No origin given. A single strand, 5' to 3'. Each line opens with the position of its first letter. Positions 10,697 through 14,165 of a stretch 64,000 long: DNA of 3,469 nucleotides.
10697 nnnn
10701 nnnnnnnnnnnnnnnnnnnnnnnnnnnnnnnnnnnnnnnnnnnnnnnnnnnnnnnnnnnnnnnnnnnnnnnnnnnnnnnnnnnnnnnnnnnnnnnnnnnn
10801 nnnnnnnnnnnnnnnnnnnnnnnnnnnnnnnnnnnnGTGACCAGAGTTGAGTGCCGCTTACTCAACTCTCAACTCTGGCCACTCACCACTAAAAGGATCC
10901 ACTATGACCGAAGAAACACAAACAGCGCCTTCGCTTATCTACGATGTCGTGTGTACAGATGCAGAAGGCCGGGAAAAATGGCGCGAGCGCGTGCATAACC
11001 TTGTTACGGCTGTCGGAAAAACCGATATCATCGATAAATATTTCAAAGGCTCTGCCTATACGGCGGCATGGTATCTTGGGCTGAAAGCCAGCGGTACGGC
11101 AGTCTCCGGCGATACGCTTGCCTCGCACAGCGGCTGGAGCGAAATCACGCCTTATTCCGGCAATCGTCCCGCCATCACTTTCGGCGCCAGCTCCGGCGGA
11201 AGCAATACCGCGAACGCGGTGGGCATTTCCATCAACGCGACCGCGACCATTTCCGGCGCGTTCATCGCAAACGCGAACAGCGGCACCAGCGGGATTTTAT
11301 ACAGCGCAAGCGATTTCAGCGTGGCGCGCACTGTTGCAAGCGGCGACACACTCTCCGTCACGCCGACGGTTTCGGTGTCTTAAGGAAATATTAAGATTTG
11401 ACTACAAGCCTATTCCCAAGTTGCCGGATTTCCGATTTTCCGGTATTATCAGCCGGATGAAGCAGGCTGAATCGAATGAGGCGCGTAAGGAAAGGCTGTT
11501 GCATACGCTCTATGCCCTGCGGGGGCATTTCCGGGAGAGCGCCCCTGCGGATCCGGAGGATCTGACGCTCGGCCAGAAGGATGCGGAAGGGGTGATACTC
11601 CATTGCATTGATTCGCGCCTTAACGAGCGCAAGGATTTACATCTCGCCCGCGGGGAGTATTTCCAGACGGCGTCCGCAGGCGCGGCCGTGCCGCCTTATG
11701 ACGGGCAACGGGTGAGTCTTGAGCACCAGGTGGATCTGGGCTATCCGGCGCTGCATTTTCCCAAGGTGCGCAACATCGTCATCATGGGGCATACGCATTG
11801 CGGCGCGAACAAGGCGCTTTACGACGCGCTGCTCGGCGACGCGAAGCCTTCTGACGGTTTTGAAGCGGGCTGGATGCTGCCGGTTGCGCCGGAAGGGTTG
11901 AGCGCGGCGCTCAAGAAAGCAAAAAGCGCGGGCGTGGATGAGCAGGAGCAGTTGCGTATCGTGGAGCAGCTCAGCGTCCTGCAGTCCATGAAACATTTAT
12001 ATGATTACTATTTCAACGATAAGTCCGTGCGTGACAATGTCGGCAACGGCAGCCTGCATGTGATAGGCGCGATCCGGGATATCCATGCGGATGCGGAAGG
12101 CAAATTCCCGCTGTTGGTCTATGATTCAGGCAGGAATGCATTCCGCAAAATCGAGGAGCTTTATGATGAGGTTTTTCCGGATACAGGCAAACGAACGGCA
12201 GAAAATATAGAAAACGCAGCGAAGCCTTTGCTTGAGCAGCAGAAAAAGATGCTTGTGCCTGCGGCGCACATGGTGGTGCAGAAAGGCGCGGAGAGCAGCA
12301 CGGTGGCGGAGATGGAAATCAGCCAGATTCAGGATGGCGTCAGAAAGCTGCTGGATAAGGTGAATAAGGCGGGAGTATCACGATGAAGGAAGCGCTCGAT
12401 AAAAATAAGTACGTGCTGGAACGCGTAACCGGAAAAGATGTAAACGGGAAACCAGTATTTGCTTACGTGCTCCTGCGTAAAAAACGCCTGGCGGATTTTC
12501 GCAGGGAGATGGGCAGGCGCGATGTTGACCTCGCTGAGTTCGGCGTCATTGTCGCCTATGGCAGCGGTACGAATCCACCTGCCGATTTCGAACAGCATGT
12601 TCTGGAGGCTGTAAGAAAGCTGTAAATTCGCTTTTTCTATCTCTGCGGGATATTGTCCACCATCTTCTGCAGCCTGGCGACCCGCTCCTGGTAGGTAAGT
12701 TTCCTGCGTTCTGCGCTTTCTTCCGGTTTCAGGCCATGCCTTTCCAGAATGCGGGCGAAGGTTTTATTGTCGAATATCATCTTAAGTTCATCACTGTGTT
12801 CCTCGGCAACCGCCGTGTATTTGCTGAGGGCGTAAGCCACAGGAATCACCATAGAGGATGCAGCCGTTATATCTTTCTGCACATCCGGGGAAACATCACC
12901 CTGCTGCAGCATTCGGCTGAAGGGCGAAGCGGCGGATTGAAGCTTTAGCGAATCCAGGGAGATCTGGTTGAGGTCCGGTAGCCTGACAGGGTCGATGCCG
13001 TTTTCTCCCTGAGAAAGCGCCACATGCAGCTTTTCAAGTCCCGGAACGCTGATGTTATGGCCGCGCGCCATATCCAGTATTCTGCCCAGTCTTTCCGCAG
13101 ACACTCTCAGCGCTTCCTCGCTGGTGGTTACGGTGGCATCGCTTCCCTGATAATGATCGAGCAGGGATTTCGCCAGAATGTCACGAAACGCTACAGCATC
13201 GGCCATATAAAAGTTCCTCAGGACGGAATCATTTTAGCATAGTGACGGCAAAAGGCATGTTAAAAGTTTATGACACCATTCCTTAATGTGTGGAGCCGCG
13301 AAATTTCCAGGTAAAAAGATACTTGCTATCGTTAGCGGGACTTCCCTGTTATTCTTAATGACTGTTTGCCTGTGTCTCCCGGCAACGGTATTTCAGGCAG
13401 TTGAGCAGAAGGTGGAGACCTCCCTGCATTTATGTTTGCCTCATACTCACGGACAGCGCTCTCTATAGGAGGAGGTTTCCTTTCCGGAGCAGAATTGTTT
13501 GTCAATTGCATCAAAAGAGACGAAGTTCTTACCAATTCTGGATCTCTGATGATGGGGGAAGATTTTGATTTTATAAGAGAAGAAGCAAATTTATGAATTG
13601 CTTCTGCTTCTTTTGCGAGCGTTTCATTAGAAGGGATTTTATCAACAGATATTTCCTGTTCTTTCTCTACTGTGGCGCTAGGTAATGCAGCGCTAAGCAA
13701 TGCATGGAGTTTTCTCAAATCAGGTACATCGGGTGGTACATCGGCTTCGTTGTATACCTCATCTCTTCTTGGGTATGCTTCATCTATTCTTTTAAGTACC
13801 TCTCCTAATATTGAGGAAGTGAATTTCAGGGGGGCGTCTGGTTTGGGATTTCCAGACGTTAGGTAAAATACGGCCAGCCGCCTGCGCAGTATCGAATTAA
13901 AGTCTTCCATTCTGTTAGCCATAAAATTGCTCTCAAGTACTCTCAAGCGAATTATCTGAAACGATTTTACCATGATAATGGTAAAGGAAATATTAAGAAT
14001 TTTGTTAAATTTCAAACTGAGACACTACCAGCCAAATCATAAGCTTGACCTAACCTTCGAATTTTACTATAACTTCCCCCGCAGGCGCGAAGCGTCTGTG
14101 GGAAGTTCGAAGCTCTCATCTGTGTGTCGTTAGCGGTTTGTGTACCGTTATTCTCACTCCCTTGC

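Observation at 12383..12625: Paralogous 80-aa proteins, each tied to the 3' end of a different accessory gene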

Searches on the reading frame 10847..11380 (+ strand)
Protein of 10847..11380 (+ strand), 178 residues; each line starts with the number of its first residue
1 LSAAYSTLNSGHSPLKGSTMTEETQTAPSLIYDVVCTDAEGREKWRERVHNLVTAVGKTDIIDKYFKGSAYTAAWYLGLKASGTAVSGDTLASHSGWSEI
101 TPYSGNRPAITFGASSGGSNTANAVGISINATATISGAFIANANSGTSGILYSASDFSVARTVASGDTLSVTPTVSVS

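Call 34: search_protein_families(library=pfam, proteins=[window:10847-11380:+], max_evalue=0.01)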
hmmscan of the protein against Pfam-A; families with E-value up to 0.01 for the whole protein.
window:10847-11380:+ (178 aa): 1 family
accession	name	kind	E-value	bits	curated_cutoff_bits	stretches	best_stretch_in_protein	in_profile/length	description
PF23140.1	Gp80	-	1.6e-06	28.9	27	1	56-172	5-121/128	Podophage GP4 fiber I protein gp80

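Call 88: search_protein_families(library=phrogs, proteins=[window:10847-11380:+], max_evalue=0.001)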
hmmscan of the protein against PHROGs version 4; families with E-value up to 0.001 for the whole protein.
window:10847-11380:+ (178 aa): 2 families
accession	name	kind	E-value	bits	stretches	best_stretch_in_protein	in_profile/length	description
phrog_8123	-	unknown function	2.6e-23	83.7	1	44-172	44-185/192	-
phrog_240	-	head and packaging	2.7e-05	25.1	1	79-173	78-181/200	head protein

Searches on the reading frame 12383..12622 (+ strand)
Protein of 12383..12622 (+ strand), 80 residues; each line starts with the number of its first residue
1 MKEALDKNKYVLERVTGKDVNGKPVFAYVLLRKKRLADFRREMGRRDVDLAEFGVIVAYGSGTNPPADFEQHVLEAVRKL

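Call 6: search_protein_families(library=pfam, proteins=[window:12383-12622:+], max_evalue=1)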
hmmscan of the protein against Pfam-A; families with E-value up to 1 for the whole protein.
window:12383-12622:+ (80 aa): 0 families

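Call 7: search_protein_families(library=phrogs, proteins=[window:12383-12622:+], max_evalue=1)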
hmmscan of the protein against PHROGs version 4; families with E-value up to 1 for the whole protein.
window:12383-12622:+ (80 aa): 0 families

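Call 8: search_protein_families(library=ncbifam, proteins=[window:12383-12622:+], max_evalue=1)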
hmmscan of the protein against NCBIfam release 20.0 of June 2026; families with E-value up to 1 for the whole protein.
window:12383-12622:+ (80 aa): 0 families

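Call 14: find_homologous_proteins(query=window:12383-12622:+, max_evalue=0.01)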
Query window:12383-12622:+ (80 aa): 1 proteins with E <= 0.01 among 1 candidates.
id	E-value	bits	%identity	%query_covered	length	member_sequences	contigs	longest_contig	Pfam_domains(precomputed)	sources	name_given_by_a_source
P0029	1.9e-20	90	56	96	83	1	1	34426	-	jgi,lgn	-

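Call 16: find_encoding_contigs(protein=P0029, flank=8000, max_places=3)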
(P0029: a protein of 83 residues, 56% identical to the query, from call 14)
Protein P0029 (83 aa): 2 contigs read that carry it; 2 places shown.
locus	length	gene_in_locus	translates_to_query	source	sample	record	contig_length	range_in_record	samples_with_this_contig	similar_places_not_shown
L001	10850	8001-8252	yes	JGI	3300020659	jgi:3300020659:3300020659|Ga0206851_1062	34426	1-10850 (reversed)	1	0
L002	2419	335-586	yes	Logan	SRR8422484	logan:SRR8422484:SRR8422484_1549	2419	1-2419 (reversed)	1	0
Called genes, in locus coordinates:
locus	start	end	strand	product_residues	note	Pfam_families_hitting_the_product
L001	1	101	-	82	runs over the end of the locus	-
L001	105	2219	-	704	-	PF00441:Acyl-CoA_dh_1 (weak)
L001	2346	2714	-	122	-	-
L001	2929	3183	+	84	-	-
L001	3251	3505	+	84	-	-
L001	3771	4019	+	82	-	-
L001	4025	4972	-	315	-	-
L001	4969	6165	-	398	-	PF01053:Cys_Met_Meta_PP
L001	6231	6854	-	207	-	PF00484:Pro_CA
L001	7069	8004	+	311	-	PF00484:Pro_CA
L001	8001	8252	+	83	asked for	-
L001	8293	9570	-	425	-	PF03952:Enolase_N, PF00113:Enolase_C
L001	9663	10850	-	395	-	?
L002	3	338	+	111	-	?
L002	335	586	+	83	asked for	-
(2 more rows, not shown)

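Call 49: find_related_loci(query=A2, collection=metagenome_contigs, flank=6000)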
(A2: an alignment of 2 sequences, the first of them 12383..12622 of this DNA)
Query A2 (80 aa) in metagenome_contigs; peptide patterns used: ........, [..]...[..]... (x = any residue, [..] = any of these).
444 stretches matched a pattern; 1 encode a relative of the query (tblastn E <= 1e-3); 1 distinct loci.
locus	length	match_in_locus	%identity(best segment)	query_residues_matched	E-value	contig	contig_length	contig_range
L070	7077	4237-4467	56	1-77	5e-28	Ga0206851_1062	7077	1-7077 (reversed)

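Call 68: search_protein_families(library=padloc, proteins=[window:12383-12622:+], max_evalue=0.01)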
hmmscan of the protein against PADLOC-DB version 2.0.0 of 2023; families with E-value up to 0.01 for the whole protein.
window:12383-12622:+ (80 aa): 0 families

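Call 83: predict_structure(alignment_id=A4)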
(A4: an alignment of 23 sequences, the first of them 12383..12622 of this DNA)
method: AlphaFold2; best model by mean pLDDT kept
length: 80 residues; sequences in the alignment: 23
mean_pLDDT: 88.5   pTM: 0.71
mean pLDDT of the five models: 88.5, 88.1, 86.3, 86.2, 86.1
residues with pLDDT >= 90: 33; 70-90: 47; 50-70: 0; < 50: 0
segments of 3 or more residues with pLDDT < 50: none
pLDDT, mean of each block of 10 residues (from residue 1): 89 90 91 93 86 89 83 87
secondary structure, 60 per line:
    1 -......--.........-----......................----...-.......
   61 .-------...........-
elements in order: H2-7 E10-18 E24-32 H33-45 E54-61 H69-79

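Call 85: fold_search(model_id=the predicted structure, library=pdb)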
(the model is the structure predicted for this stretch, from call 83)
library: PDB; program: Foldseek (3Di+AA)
matches with E <= 10: 726; with E <= 0.001: 0
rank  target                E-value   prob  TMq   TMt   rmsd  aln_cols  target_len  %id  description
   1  4x8w_B                2.3e-01  0.51  0.36  0.38   6.6        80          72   16  dsRBD3 of Loquacious (released 2016-01-13)
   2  7zpj_D                2.4e-01  0.57  0.36  0.37   5.8        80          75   11  Mammalian Dicer in the "pre-dicing state" with pre-miR-15a substrate and TARBP2 subunit (released 2022-12-28)
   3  4x8w_A                2.8e-01  0.51  0.36  0.39   7.1        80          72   12  dsRBD3 of Loquacious (released 2016-01-13)
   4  7zpk_C                3.4e-01  0.51  0.36  0.15   5.8        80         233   11  Mammalian Dicer in the "pre-dicing state" with pre-miR-15a substrate and TARBP2 subunit (released 2022-11-16)
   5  6zbk_B                4.1e-01  0.47  0.37  0.30   6.4        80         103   10  Crystal structure of the human complex between RPAP3 and TRBP (released 2021-06-30)
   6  4wyq_B                6.7e-01  0.35  0.36  0.38   5.8        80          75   12  Crystal structure of the Dicer-TRBP interface (released 2014-12-17)
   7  9grn_C                6.7e-01  0.08  0.25  0.05  15.0        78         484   13  Crystal structure of the engineered C-terminal phosphatase domain from Saccharomyces cerevisiae Vip1 (apo, loop deleti (released 2025-02-26)
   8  6sg9_DC               6.7e-01  0.06  0.19  0.03  12.4        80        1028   14  Head domain of the mt-SSU assemblosome from Trypanosoma brucei (released 2019-09-18)
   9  9atb_A                7.1e-01  0.14  0.27  0.08   9.7        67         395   13  cryo-EM of Cupriavidus gilardii flagellum (released 2024-11-13)
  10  8hf0_C                7.6e-01  0.25  0.35  0.25   5.7        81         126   12  DmDcr-2/R2D2/LoqsPD with 50bp-dsRNA in Dimer state (released 2023-09-06)
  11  3nm7_B                8.1e-01  0.13  0.29  0.31   9.0        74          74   12  Crystal Structure of Borrelia burgdorferi Pur-alpha (released 2010-10-06)
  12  3hd0_B                9.2e-01  0.09  0.30  0.14  10.4       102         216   15  Crystal structure of Tm1865, an Endonuclease V from Thermotoga Maritima (released 2009-07-14)
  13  5kux                  9.8e-01  0.16  0.30  0.27   4.3        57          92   10  Designed influenza hemagglutinin binding protein HSB.2 (released 2017-06-14)
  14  9k9p_A                9.8e-01  0.11  0.27  0.25   7.9        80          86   12  crystal structure of Arabidopsis DCL4 dsRBD2 in complex with DRB4 CTD (released 2026-02-18)
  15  4hhd_A                9.8e-01  0.08  0.25  0.17  10.4        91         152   19  2.75 Angstrom resolution crystal structure of the A. thaliana LOV2 domain with an extended N-terminal A' helix (cryo d (released 2013-10-09)
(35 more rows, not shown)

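Call 86: search_dna_similar(query=window:12383-12622:+, collection=phages, mode=protein, max_evalue=0.1)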
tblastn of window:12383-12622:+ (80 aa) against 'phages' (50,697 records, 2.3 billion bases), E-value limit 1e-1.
No match.

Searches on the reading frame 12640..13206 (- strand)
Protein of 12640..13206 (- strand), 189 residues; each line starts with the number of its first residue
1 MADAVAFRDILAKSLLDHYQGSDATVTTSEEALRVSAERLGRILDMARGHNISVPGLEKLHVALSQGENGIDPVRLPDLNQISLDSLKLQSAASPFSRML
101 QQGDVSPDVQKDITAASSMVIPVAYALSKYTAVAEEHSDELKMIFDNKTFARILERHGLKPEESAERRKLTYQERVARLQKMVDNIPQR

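Call 6: search_protein_families(library=pfam, proteins=[window:12640-13206:-], max_evalue=1)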
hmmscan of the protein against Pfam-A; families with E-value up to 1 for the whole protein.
window:12640-13206:- (189 aa): 2 families
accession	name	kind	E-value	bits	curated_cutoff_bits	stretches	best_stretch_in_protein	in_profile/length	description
PF09645.16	F-112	-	0.1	13.2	25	1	110-177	24-88/110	F-112 protein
PF01498.24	HTH_Tnp_Tc3_2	-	0.13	13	31.5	1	131-180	17-65/72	Transposase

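Call 7: search_protein_families(library=phrogs, proteins=[window:12640-13206:-], max_evalue=1)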
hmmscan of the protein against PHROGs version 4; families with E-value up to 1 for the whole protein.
window:12640-13206:- (189 aa): 0 families

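Call 8: search_protein_families(library=ncbifam, proteins=[window:12640-13206:-], max_evalue=1)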
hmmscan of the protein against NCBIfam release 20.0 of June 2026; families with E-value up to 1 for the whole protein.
window:12640-13206:- (189 aa): 1 family
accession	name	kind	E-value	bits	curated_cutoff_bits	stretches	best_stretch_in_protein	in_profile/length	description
NF033919.1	PA2779_fam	subfamily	0.09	12.9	40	1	116-187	21-90/123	PA2779 family protein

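Call 68: search_protein_families(library=padloc, proteins=[window:12640-13206:-], max_evalue=0.01)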
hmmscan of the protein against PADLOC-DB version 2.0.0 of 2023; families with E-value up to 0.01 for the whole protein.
window:12640-13206:- (189 aa): 0 families

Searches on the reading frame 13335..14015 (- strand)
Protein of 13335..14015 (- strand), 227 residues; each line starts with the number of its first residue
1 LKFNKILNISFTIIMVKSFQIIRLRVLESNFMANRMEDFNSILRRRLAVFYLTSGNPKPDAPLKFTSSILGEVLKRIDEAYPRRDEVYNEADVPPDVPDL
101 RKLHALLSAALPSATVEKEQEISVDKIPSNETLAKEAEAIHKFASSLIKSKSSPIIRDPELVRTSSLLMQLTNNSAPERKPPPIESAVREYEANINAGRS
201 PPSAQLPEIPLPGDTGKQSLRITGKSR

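Call 6: search_protein_families(library=pfam, proteins=[window:13335-14015:-], max_evalue=1)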
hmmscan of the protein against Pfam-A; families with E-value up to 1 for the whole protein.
window:13335-14015:- (227 aa): 1 family
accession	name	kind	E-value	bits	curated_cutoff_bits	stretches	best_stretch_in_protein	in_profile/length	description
PF19974.5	TCAD9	-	0.035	13.7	40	0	119-162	30-73/429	Ternary complex associated domain 9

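Call 7: search_protein_families(library=phrogs, proteins=[window:13335-14015:-], max_evalue=1)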
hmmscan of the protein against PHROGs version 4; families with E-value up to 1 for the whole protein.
window:13335-14015:- (227 aa): 0 families

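Call 8: search_protein_families(library=ncbifam, proteins=[window:13335-14015:-], max_evalue=1)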
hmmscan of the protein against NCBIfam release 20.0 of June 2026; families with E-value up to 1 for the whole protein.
window:13335-14015:- (227 aa): 0 families

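Call 68: search_protein_families(library=padloc, proteins=[window:13335-13922:-], max_evalue=0.01)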
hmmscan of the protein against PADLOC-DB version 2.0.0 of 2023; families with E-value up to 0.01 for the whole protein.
window:13335-13922:- (196 aa): 0 families
